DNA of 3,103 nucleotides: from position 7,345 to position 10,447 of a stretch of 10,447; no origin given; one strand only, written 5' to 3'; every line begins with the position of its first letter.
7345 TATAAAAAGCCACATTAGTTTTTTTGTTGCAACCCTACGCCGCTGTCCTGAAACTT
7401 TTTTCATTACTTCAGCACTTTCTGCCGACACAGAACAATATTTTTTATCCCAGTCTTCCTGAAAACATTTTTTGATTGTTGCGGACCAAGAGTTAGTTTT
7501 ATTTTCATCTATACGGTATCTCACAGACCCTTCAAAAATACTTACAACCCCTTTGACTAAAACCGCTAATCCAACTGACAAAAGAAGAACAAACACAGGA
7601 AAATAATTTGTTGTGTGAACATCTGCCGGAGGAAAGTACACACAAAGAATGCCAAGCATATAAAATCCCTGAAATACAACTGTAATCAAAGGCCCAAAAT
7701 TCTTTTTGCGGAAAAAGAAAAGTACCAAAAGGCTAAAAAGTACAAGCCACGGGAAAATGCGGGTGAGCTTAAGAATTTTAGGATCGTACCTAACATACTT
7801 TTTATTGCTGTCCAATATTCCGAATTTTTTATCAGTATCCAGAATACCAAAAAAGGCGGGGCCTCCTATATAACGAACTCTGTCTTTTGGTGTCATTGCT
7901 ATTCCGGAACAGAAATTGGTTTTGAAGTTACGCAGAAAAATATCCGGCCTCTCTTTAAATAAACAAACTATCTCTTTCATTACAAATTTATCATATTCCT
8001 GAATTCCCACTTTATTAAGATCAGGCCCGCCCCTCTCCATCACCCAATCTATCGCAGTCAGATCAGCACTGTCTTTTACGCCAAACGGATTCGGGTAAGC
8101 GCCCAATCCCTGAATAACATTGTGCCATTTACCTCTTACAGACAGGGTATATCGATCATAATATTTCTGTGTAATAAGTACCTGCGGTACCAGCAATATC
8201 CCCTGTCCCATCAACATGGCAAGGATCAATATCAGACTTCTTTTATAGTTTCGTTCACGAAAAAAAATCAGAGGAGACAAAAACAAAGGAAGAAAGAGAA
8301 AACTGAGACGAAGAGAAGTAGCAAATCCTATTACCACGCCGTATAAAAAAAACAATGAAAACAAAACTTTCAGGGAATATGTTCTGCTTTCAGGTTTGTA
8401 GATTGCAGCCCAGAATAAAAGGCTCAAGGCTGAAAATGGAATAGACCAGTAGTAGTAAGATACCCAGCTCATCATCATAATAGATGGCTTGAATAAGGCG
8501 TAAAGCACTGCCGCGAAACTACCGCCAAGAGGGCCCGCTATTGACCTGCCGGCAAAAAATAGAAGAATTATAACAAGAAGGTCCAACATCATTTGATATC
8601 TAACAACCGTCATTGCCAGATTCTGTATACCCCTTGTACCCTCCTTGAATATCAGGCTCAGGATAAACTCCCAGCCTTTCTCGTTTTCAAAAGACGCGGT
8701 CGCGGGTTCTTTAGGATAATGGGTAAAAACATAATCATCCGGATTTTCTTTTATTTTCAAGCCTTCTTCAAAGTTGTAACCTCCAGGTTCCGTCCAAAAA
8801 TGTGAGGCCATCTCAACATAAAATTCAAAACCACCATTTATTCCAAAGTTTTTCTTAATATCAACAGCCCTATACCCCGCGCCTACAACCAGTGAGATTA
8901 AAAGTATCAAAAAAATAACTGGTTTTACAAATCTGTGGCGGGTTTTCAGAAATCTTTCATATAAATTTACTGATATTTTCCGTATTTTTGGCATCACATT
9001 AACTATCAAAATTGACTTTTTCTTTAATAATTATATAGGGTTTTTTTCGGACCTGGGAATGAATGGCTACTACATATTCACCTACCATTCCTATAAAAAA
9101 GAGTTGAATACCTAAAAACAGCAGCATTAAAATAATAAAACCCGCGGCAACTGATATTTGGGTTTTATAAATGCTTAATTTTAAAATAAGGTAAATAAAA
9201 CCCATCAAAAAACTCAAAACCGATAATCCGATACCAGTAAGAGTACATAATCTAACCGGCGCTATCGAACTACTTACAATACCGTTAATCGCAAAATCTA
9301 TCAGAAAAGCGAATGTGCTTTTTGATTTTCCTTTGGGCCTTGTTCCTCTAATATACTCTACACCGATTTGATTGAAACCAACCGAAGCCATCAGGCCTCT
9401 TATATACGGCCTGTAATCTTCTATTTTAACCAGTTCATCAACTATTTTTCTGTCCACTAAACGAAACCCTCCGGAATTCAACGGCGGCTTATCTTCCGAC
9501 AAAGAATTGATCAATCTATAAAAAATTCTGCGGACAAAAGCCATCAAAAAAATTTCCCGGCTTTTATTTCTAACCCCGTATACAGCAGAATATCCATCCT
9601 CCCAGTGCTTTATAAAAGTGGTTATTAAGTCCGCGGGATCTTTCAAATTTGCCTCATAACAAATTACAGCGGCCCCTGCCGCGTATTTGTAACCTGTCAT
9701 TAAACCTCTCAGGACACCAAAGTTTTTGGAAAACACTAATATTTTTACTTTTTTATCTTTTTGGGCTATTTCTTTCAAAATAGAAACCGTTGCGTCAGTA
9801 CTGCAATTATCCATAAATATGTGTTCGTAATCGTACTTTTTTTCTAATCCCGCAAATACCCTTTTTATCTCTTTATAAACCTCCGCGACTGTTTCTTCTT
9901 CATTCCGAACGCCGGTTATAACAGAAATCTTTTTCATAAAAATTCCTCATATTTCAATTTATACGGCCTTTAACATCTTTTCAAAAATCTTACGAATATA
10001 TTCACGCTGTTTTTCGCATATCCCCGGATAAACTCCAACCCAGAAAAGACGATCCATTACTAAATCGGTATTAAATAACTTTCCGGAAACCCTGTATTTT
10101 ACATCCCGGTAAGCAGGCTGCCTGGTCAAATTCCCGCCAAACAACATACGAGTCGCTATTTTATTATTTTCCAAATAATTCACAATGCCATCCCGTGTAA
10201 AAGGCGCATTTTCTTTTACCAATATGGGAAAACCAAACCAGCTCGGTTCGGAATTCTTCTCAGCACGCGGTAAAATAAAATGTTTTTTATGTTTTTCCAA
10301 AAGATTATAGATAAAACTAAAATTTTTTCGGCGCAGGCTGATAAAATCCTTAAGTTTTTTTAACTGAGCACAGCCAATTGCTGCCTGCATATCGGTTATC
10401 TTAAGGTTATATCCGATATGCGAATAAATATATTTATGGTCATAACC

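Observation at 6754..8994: Large polytopic membrane protein with GT-C-like topology but no family signature I can recognise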

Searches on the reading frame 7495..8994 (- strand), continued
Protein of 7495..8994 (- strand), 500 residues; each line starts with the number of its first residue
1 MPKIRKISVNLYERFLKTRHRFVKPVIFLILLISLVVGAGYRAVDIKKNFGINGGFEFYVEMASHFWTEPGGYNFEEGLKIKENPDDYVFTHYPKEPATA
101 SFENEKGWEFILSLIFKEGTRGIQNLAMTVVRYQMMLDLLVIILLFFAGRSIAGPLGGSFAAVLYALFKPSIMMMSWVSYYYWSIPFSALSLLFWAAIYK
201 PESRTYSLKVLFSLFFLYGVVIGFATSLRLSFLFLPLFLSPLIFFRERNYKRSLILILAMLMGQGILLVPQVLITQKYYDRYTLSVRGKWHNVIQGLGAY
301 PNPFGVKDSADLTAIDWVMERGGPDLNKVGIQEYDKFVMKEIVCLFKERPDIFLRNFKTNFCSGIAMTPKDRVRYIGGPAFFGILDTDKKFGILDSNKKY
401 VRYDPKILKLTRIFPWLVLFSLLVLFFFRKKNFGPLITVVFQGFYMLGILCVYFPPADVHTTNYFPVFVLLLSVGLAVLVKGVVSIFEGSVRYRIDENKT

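Call 82: fold_search(model_id=the predicted structure, library=viral)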
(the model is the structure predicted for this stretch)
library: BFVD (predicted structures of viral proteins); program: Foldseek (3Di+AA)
matches with E <= 10: 82; with E <= 0.001: 0
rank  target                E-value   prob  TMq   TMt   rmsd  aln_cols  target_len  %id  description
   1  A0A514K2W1            2.4e-02  1.00  0.42  0.60   9.4       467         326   10  Uncharacterized protein [Nitrosopumilus spindle-shaped virus]
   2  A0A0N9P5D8            2.1e-01  0.97  0.26  0.38   9.0       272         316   10  (no name in the UniProt tables at hand)
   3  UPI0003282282         2.2e-01  0.18  0.13  0.15  24.9       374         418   14  (no name look-up for this kind of identifier)
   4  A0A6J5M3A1            3.6e-01  0.85  0.27  0.44  14.4       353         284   12  Uncharacterized protein [uncultured Caudovirales phage]
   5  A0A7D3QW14            3.8e-01  0.08  0.13  0.13  23.9       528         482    8  Uncharacterized protein [Fadolivirus FV1/VV64]
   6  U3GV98                4.3e-01  0.13  0.12  0.17  23.4       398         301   11  G-protein coupled receptor [Suid betaherpesvirus 2]
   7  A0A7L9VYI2            4.3e-01  0.11  0.13  0.13  21.7       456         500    9  (no name in the UniProt tables at hand)
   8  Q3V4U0                6.2e-01  0.60  0.31  0.29  10.1       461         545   11  Putative transmembrane protein ORF545 [Acidianus two-tailed virus]
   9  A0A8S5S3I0            6.5e-01  0.85  0.35  0.23  12.4       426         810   15  Uncharacterized protein [Siphoviridae sp. ctBLh2]
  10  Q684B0                6.8e-01  0.25  0.25  0.22  20.1       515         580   12  (no name in the UniProt tables at hand)
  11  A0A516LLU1            7.7e-01  0.15  0.15  0.12  32.4       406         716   12  (no name in the UniProt tables at hand)
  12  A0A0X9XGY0            8.0e-01  0.04  0.10  0.13  24.3       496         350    9  Envelope protein UL43 [Vespertilionid gammaherpesvirus 1]
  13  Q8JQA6                1.0e+00  0.07  0.12  0.15  23.0       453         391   12  Membrane protein UL43 [Bovine alphaherpesvirus 2]
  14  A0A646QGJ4            1.0e+00  0.06  0.10  0.12  19.0       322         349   13  (no name in the UniProt tables at hand)
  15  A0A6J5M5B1            1.2e+00  0.07  0.14  0.14  30.5       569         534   10  Uncharacterized protein [uncultured Caudovirales phage]
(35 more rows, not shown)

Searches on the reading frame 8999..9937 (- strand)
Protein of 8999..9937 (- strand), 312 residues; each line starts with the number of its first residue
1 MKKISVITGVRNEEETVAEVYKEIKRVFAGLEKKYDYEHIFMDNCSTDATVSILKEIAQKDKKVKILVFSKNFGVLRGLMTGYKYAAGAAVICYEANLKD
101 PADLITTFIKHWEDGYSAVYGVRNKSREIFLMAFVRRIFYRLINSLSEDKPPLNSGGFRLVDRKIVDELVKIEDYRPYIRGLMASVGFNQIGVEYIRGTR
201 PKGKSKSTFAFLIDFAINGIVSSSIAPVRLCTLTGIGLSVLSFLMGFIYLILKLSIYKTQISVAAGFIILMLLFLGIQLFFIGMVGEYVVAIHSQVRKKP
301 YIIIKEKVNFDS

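Call 3: search_protein_families(library=pfam, proteins=[window:8999-9937:-], max_evalue=0.1)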
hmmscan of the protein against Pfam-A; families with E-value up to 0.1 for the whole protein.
window:8999-9937:- (312 aa): 1 family
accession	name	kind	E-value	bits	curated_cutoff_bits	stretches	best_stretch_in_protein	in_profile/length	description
PF00535.33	Glycos_transf_2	-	1.2e-22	81.1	23.3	1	5-169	1-167/168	Glycosyl transferase family 2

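Call 4: search_protein_families(library=ncbifam, proteins=[window:8999-9937:-], max_evalue=0.1)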
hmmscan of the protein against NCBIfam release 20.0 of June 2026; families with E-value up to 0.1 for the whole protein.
window:8999-9937:- (312 aa): 11 families
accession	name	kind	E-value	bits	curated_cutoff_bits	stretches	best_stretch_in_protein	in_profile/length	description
NF047588.1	GlcsyltransPgfSStrep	equivalog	1.9e-60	204.7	500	1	3-306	2-304/308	glycosyltransferase PgfS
NF007986.1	PRK10714.1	equivalog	6.5e-35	120.6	529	1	1-309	5-313/316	undecaprenyl-phosphate 4-deoxy-4-formamido-L-arabinose transferase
TIGR03937.1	PgaC_IcaA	equivalog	1.2e-08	34.3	422.3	1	2-98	45-136/407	poly-beta-1,6-N-acetyl-D-glucosamine synthase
NF047683.1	TeichurnBiosyTuaG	equivalog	5.5e-07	29.5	400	1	3-76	7-75/252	teichuronic acid biosynthesis protein TuaG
NF053739.1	GlytfEpsEBac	equivalog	1.5e-05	24.1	450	1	3-90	2-85/265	glycosyltransferase EpsE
NF007482.0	PRK10073.1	equivalog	0.00071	18.7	423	1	2-92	6-90/334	glycosyltransferase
NF010496.0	PRK13915.1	equivalog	0.0011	18.1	262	1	2-54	31-81/307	glucosyl-3-phosphoglycerate synthase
TIGR04283.1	glyco_like_mftF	equivalog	0.0058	16.2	182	1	4-65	1-52/221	TIGR04283 family arsenosugar biosynthesis glycosyltransferase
NF050050.1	ProtGlycPglI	equivalog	0.011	15.1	500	1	24-121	21-117/306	GalNAc(5)-diNAcBac-PP-undecaprenol beta-1,3-glucosyltransferase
TIGR04182.1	glyco_TIGR04182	equivalog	0.026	13.9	325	0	226-298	222-291/293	S-layer glycoprotein N-glycosyltransferase AglJ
NF045692.1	OglycostaseCruG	equivalog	0.089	11.7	600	0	3-67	42-101/386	2'-O-glycosyltransferase CruG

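Call 52: search_solved_structures(query=window:8999-9937:-, max_evalue=0.001)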
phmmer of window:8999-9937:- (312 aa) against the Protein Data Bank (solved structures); distinct sequences matched with E-value up to 0.001: 7.
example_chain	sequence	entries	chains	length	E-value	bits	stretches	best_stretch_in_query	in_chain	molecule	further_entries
5ekp_C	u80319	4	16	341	1.1e-49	172.8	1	4-305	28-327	Uncharacterized glycosyltransferase sll0501 | Glycosyltransferase sll0501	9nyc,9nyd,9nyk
9nye_A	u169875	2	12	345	1.1e-49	172.7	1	4-305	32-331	Glycosyltransferase sll0501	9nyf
5eke_A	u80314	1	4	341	1.4e-48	169.2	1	4-305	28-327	Uncharacterized glycosyltransferase sll0501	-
9hwj_A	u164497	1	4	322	1.5e-27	100.1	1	1-307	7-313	Undecaprenyl-phosphate 4-deoxy-4-formamido-L-arabinose transferase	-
9bhc_C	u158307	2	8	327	7.4e-26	94.6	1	1-307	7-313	Undecaprenyl-phosphate 4-deoxy-4-formamido-L-arabinose transferase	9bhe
8vxh_A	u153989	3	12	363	1.1e-25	94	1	1-307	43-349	Undecaprenyl-phosphate 4-deoxy-4-formamido-L-arabinose transferase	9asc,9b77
5mlz_A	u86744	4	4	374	4.7e-09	39.5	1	3-263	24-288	Dolichol monophosphate mannose synthase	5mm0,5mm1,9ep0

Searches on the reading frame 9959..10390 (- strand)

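Call 3: search_protein_families(library=pfam, proteins=[window:9959-10390:-], max_evalue=0.1)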
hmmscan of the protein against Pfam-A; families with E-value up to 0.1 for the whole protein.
window:9959-10390:- (143 aa): 1 family
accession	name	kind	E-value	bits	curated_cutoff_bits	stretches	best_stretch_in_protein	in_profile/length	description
PF01041.23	DegT_DnrJ_EryC1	-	7.6e-23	81.7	19.8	1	1-133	225-356/360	DegT/DnrJ/EryC1/StrS aminotransferase family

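Call 4: search_protein_families(library=ncbifam, proteins=[window:9959-10390:-], max_evalue=0.1)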
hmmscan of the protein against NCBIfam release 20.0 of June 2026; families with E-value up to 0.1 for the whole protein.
window:9959-10390:- (143 aa): 6 families
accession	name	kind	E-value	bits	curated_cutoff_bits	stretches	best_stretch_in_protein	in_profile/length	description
NF011936.0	PRK15407.1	equivalog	3.2e-54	184.3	423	1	1-141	297-437/440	lipopolysaccharide biosynthesis protein RfbH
TIGR04181.1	NHT_00031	hypoth_equivalog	8.8e-10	38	420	1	1-99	246-340/359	LegC family aminotransferase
TIGR03588.1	PseC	equivalog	8.4e-09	34.8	423.5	1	1-139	246-379/380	UDP-4-amino-4,6-dideoxy-N-acetyl-beta-L-altrosamine transaminase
NF008658.2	PRK11658.1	equivalog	8.1e-05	21.4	631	1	2-137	242-374/379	UDP-4-amino-4-deoxy-L-arabinose aminotransferase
NF008687.0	PRK11706.1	equivalog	0.0024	16.7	375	1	1-137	237-371/375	dTDP-4-amino-4,6-dideoxygalactose transaminase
TIGR02379.1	ECA_wecE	subfamily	0.059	12.1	434.85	1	1-139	238-374/376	dTDP-4-amino-4,6-dideoxy-D-glucose transaminase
